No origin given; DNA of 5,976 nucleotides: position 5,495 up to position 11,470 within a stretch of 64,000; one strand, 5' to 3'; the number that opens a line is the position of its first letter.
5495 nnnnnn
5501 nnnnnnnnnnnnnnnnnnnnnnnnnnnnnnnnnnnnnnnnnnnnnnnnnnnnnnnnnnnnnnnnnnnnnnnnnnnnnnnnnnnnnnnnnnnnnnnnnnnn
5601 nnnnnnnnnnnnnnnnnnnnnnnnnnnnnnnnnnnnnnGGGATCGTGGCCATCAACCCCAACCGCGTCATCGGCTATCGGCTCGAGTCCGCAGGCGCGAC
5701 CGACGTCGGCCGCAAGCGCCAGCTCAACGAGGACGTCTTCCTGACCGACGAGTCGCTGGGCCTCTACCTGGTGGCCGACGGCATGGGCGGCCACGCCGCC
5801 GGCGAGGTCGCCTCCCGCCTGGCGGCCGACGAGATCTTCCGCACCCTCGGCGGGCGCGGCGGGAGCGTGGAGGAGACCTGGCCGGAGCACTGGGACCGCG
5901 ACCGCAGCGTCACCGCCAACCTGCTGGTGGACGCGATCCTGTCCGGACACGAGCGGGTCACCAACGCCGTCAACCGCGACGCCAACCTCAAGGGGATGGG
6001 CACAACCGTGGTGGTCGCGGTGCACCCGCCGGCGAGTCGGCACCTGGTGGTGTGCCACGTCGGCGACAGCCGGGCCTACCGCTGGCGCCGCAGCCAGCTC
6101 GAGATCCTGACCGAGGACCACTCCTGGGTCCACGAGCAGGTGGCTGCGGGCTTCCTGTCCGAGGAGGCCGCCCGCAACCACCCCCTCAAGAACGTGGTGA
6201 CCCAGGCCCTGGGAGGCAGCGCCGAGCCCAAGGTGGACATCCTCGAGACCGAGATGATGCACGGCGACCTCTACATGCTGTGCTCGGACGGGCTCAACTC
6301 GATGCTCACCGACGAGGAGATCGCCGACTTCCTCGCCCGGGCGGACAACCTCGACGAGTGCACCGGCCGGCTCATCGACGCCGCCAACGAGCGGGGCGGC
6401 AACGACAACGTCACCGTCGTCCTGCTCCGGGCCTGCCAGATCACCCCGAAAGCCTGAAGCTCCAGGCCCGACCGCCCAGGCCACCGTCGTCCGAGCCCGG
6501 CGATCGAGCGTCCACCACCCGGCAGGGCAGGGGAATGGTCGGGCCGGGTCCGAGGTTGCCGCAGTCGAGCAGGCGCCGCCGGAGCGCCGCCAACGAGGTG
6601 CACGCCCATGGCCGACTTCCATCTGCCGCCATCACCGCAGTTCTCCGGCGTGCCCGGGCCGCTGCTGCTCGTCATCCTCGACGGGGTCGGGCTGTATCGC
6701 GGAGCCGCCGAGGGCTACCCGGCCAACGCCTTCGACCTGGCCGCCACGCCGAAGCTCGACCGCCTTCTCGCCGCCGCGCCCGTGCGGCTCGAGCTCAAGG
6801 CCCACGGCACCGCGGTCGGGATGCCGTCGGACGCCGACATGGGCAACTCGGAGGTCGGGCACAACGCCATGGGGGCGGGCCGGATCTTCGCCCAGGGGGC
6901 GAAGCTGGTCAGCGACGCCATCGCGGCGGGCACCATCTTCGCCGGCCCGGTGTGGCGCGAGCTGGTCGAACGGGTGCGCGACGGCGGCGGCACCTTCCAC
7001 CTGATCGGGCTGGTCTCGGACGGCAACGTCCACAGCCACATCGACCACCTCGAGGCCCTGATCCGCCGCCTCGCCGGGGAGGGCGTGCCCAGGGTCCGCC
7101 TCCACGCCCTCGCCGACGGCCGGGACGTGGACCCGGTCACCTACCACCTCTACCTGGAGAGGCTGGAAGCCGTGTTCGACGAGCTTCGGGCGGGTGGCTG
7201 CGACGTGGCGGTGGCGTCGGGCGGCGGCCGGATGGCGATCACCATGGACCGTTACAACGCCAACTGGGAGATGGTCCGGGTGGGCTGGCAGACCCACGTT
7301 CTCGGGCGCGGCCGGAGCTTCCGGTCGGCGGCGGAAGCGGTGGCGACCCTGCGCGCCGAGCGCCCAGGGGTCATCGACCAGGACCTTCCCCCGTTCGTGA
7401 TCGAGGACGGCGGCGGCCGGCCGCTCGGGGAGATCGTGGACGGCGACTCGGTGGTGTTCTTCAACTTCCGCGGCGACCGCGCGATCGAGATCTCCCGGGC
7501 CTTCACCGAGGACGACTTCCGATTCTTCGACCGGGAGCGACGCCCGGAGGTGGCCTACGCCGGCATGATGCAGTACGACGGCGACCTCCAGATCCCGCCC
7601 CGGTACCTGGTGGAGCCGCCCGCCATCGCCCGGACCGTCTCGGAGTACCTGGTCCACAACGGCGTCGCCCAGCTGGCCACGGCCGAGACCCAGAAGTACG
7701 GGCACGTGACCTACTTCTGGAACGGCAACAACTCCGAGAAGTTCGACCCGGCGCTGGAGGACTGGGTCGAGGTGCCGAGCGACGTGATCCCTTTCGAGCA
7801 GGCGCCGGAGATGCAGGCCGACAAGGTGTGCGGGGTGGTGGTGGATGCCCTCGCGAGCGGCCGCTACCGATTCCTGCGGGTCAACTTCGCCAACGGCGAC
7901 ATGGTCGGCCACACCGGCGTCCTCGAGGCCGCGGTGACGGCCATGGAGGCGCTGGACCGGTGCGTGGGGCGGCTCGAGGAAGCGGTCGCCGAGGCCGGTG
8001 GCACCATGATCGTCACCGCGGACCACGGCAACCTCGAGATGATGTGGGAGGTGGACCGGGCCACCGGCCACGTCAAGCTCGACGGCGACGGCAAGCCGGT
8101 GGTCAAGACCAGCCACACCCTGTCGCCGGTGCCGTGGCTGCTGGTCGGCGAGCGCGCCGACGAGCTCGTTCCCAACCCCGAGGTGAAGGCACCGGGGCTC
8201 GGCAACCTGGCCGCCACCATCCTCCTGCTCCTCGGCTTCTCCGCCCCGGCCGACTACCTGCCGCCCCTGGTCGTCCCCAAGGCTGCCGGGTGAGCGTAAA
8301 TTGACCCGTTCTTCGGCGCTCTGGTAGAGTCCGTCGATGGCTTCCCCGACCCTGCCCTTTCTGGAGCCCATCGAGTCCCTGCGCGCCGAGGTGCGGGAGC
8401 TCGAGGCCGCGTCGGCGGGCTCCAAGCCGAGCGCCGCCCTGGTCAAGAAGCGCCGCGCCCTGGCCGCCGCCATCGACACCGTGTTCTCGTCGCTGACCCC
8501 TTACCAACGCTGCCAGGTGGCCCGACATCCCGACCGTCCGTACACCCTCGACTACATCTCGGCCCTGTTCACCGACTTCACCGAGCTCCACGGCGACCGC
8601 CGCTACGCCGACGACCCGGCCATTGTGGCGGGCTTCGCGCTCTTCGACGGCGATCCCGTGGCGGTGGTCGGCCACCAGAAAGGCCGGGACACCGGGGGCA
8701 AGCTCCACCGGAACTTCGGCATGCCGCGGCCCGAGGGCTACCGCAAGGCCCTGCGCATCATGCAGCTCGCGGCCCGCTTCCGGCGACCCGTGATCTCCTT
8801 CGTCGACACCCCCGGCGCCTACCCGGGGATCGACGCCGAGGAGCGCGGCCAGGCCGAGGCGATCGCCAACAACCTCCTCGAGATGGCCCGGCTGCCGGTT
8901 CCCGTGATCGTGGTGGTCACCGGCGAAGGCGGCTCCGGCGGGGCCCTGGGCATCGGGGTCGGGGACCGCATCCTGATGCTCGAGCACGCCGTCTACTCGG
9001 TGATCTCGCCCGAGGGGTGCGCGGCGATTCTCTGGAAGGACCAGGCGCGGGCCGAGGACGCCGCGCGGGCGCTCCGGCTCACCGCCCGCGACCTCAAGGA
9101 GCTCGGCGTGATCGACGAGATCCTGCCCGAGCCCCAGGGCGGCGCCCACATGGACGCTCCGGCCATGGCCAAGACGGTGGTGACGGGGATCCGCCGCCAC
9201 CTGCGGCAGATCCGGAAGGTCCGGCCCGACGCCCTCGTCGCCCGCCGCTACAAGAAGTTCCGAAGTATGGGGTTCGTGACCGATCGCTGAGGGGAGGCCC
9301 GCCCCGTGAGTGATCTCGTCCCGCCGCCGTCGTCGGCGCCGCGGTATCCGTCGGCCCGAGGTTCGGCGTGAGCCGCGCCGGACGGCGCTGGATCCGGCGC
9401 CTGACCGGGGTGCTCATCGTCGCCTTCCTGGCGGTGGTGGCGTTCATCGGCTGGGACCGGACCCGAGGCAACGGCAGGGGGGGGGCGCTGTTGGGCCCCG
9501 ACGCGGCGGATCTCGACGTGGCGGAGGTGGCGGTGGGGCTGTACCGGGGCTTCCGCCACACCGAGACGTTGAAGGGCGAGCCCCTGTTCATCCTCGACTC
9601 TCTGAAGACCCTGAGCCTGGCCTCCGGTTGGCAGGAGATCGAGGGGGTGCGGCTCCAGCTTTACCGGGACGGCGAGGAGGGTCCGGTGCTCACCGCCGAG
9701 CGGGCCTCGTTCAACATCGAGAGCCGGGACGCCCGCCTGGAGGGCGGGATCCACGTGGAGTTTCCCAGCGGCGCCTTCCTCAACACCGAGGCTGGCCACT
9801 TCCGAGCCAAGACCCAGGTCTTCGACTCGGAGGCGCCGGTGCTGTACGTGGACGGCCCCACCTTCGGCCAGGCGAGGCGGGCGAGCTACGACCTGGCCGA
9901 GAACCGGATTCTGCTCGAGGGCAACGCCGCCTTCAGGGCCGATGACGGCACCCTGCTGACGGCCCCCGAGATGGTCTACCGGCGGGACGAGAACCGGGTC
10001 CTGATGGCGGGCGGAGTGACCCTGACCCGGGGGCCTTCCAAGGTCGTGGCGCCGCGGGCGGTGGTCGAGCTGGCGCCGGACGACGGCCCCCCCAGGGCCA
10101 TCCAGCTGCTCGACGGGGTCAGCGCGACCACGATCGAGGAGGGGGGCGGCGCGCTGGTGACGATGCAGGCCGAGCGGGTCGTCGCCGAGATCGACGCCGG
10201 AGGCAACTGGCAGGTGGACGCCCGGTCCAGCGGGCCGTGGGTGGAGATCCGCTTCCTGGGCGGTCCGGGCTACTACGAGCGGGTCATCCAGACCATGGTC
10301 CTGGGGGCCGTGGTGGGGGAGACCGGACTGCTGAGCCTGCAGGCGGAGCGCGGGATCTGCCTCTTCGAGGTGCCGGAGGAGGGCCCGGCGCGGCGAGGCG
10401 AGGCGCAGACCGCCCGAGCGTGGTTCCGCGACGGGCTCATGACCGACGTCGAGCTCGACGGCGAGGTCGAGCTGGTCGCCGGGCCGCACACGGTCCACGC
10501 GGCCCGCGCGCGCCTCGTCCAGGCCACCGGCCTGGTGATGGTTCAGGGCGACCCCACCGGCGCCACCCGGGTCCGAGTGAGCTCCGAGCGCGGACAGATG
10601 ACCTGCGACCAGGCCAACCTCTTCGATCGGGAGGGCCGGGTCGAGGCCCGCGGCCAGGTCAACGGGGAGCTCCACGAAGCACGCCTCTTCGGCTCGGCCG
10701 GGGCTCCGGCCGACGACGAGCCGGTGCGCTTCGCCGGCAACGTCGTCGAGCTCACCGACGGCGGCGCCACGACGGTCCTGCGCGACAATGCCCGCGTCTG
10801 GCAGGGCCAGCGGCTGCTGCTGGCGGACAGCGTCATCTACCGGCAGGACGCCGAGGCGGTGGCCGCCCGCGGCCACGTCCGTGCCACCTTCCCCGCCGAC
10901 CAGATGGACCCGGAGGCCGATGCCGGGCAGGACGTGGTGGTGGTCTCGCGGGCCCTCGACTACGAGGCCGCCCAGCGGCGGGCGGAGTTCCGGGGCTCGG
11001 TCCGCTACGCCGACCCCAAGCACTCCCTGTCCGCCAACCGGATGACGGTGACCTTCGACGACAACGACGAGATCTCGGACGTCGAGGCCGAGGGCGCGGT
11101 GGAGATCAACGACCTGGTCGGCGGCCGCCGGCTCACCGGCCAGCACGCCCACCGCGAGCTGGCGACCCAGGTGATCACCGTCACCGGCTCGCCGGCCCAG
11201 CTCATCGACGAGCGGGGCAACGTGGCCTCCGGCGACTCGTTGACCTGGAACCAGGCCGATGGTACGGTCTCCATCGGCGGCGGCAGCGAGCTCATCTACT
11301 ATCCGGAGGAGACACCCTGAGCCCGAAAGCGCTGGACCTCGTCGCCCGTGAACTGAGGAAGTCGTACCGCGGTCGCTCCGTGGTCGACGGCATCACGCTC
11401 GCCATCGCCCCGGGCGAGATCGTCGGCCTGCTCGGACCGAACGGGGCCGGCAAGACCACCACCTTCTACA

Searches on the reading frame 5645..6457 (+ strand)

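Call 87: search_protein_families(library=pfam, proteins=[window:5645-6457:+], max_evalue=0.00001)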
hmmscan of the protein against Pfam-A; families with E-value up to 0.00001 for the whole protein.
window:5645-6457:+ (270 aa): 3 families
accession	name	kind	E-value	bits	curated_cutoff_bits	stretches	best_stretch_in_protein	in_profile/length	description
PF13672.11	PP2C_2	-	2.2e-15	57.2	24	1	24-231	8-189/209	Protein phosphatase 2C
PF00481.26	PP2C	-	4.9e-09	36.7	20.3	0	40-161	36-142/255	Protein phosphatase 2C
PF07228.17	SpoIIE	-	3.6e-06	27.5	25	0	102-262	47-190/192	Stage II sporulation protein E (SpoIIE)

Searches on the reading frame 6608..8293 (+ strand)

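Call 87: search_protein_families(library=pfam, proteins=[window:6608-8293:+], max_evalue=0.00001)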
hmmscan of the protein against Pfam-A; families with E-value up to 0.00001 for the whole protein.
window:6608-8293:+ (561 aa): 2 families
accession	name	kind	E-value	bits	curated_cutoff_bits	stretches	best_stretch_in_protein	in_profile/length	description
PF01676.23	Metalloenzyme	-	1.5e-64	218.4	24.3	1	18-545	2-251/252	Metalloenzyme superfamily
PF06415.18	iPGM_N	-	3.7e-62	210.1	27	1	101-324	1-216/217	BPG-independent PGAM N-terminus (iPGM_N)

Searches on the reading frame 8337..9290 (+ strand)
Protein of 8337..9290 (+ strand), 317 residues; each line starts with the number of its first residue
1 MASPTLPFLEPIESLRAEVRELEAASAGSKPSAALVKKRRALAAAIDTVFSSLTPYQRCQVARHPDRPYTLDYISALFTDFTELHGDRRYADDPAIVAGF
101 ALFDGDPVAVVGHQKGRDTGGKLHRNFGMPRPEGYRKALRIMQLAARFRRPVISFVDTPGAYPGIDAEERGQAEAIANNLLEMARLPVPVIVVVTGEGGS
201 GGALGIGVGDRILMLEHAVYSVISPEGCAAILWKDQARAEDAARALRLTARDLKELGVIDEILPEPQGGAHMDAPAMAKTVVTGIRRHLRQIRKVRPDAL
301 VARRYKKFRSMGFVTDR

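Call 87: search_protein_families(library=pfam, proteins=[window:8337-9290:+], max_evalue=0.00001)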
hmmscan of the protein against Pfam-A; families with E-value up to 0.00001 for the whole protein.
window:8337-9290:+ (317 aa): 2 families
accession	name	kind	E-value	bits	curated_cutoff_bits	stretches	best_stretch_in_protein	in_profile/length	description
PF03255.19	ACCA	-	3e-136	454.1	23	1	6-312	2-310/310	Acetyl co-enzyme A carboxylase carboxyltransferase-like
PF01039.27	Carboxyl_trans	-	4.2e-19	69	22.3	1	65-251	251-429/493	Carboxyl transferase domain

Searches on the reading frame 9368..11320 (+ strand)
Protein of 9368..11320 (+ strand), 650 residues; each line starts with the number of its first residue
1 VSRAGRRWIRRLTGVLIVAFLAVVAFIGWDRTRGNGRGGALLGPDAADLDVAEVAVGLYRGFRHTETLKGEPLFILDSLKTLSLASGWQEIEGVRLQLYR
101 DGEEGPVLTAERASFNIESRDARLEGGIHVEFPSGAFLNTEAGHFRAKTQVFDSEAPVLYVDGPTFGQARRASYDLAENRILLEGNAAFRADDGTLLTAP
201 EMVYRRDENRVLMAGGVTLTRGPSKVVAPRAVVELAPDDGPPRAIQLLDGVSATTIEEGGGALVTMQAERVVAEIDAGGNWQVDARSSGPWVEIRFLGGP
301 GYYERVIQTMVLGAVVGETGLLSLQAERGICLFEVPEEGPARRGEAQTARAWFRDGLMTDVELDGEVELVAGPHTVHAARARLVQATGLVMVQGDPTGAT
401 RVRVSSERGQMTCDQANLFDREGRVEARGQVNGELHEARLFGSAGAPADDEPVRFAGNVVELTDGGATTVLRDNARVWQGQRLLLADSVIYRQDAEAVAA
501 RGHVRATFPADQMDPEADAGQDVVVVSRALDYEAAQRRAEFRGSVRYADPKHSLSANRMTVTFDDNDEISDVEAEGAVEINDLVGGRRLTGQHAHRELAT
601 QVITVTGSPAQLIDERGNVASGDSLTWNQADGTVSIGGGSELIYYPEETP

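Call 54: search_protein_families(library=pfam, proteins=[window:9368-11320:+], max_evalue=0.001)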
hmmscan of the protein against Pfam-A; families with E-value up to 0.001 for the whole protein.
window:9368-11320:+ (650 aa): 2 families
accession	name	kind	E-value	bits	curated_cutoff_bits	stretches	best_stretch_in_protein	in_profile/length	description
PF03968.19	LptD_N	-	5e-17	62.6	20.4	1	526-631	3-111/113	LptA/(LptD N-terminal domain) LPS transport protein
PF06835.18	LptC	-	2.5e-05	24.4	21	0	90-186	69-169/175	Lipopolysaccharide-assembly, LptC-related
